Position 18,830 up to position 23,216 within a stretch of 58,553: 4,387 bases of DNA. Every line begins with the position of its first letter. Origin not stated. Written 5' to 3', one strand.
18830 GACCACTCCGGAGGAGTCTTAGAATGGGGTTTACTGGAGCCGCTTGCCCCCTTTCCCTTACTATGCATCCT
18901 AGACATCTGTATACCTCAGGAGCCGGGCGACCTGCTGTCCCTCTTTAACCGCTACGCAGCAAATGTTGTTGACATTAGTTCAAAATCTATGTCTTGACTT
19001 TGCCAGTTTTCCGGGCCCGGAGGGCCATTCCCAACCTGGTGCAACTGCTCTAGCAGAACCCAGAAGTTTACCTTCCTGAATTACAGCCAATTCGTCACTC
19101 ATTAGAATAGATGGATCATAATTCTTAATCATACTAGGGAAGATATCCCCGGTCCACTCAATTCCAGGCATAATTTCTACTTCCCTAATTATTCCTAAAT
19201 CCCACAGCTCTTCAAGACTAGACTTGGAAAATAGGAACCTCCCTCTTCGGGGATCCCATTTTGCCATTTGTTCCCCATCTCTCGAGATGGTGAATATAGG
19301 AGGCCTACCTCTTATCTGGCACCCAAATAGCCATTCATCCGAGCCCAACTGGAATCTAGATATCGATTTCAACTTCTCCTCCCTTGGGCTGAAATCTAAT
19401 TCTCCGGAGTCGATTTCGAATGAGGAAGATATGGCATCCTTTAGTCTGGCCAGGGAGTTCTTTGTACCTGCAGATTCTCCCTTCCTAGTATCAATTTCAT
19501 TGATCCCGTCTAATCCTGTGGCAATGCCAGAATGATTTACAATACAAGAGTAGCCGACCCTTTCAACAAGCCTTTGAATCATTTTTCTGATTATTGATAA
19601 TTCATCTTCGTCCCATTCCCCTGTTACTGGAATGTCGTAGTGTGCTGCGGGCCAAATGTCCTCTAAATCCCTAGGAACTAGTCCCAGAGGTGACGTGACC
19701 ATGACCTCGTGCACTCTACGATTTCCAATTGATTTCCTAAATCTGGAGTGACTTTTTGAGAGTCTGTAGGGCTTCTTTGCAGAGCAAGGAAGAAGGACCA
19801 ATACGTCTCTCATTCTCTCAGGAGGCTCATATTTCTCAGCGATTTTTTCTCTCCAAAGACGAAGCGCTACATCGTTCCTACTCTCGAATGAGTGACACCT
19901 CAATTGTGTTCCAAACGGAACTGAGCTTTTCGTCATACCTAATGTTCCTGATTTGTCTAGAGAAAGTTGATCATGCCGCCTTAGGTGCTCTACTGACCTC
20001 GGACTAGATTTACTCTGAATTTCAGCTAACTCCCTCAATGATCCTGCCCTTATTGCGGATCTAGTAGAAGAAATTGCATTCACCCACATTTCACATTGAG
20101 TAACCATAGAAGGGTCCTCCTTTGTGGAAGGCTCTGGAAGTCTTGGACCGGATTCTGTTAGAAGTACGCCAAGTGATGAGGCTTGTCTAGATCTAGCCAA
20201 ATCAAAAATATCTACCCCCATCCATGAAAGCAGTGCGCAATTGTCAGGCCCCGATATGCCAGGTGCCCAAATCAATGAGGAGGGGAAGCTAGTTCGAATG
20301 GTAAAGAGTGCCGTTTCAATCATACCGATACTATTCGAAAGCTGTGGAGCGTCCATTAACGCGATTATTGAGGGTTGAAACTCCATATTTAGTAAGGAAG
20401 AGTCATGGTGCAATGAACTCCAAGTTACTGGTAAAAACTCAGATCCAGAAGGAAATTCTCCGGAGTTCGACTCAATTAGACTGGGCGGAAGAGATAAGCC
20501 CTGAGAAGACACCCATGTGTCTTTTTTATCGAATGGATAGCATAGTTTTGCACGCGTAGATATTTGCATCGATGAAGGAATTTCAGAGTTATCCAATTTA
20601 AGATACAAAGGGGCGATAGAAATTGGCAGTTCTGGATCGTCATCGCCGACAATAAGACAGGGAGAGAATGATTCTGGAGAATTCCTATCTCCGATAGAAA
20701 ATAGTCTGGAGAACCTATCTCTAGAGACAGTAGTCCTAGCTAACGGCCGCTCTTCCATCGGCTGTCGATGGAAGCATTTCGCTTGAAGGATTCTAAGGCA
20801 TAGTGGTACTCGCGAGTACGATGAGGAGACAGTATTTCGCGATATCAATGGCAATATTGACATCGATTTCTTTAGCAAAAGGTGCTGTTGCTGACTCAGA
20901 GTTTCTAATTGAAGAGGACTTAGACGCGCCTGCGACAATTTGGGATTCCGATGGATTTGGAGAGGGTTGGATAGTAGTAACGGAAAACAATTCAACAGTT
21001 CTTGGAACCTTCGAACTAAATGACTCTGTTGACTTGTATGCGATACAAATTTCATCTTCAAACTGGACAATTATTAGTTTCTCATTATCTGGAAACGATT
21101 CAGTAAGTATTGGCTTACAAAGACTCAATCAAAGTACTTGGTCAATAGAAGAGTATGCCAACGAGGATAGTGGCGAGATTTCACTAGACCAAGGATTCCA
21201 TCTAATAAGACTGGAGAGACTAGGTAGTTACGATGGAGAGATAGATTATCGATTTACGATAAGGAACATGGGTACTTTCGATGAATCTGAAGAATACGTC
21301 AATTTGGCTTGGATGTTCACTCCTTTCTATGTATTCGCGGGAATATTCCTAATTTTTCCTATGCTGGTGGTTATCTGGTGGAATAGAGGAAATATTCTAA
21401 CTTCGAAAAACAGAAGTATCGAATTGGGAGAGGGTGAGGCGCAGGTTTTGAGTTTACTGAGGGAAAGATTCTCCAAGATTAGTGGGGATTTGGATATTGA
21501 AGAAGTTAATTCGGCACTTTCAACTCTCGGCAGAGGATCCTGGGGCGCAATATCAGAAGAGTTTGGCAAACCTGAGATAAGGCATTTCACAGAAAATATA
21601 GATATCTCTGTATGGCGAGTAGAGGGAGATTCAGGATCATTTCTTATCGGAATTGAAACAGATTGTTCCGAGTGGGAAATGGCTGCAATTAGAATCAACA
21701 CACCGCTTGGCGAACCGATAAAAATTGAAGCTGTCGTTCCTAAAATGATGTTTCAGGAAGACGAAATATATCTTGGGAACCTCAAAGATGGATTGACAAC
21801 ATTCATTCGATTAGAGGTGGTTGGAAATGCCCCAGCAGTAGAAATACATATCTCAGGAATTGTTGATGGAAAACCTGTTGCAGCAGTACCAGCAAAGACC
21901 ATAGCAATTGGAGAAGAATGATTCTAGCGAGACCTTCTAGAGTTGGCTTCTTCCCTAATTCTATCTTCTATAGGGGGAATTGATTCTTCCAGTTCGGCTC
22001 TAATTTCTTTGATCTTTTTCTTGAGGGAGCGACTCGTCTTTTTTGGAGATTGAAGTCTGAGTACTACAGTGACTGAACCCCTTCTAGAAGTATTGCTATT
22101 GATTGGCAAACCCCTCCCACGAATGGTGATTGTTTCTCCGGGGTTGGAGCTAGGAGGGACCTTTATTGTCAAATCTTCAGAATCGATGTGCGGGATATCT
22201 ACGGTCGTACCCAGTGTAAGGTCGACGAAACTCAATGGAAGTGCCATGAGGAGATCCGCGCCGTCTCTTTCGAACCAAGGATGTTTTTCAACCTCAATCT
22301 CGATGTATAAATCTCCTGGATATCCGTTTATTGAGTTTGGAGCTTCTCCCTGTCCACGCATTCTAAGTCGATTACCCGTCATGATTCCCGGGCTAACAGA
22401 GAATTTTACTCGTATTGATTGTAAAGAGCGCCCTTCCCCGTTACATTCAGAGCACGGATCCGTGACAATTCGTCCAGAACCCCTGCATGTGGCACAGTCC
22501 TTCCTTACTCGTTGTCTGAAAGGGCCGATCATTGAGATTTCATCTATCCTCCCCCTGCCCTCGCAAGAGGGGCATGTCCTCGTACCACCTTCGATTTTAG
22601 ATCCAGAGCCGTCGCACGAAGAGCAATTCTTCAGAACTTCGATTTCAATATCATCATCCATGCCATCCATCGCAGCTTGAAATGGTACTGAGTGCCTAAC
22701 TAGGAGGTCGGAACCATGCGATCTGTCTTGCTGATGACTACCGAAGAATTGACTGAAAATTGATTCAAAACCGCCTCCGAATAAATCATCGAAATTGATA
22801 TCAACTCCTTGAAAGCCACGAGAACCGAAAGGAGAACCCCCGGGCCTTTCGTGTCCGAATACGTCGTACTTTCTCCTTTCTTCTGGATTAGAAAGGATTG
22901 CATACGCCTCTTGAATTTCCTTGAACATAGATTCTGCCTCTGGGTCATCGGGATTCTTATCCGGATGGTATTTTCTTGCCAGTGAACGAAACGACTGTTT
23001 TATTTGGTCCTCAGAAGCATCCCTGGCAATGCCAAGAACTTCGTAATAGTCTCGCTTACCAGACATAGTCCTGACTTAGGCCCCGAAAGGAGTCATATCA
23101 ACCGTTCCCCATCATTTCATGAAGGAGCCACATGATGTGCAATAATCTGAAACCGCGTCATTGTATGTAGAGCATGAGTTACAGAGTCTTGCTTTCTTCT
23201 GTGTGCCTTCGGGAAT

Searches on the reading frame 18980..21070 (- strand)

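Call 11: search_protein_families(library=pfam, proteins=[window:18980-21070:-], max_evalue=0.001)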
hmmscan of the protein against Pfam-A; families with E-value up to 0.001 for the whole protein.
window:18980-21070:- (696 aa): 1 family
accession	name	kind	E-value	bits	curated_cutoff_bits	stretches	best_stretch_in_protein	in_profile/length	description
PF17884.7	DUF5591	-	3.9e-42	144.1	26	1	405-515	3-110/150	Domain of unknown function (DUF5591)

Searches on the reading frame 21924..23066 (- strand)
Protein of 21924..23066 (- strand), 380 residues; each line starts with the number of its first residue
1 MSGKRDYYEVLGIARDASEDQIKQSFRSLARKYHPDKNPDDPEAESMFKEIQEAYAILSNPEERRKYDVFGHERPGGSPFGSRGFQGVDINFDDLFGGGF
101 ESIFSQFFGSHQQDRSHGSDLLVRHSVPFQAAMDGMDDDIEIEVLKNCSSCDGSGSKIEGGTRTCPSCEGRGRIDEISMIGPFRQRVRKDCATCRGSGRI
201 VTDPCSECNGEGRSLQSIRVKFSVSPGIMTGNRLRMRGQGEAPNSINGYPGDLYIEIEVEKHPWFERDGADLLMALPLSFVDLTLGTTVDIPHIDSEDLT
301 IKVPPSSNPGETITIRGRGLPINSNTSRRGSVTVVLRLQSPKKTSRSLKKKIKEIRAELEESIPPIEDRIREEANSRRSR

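Call 11: search_protein_families(library=pfam, proteins=[window:21924-23066:-], max_evalue=0.001)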
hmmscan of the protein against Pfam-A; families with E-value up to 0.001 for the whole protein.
window:21924-23066:- (380 aa): 4 families
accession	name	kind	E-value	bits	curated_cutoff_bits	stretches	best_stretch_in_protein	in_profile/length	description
PF01556.23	DnaJ_C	-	1.8e-32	112.9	26.6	1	124-341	4-152/152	DnaJ C terminal domain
PF00226.36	DnaJ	-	6.9e-28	97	27.8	1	6-68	1-63/63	DnaJ domain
PF00684.25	DnaJ_CXXCXGXG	-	2.1e-13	50.8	32.7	1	148-212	1-65/65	DnaJ central domain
PF15777.11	Anti-TRAP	-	7.3e-05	23.1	32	0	146-174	11-42/59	Tryptophan RNA-binding attenuator protein inhibitory protein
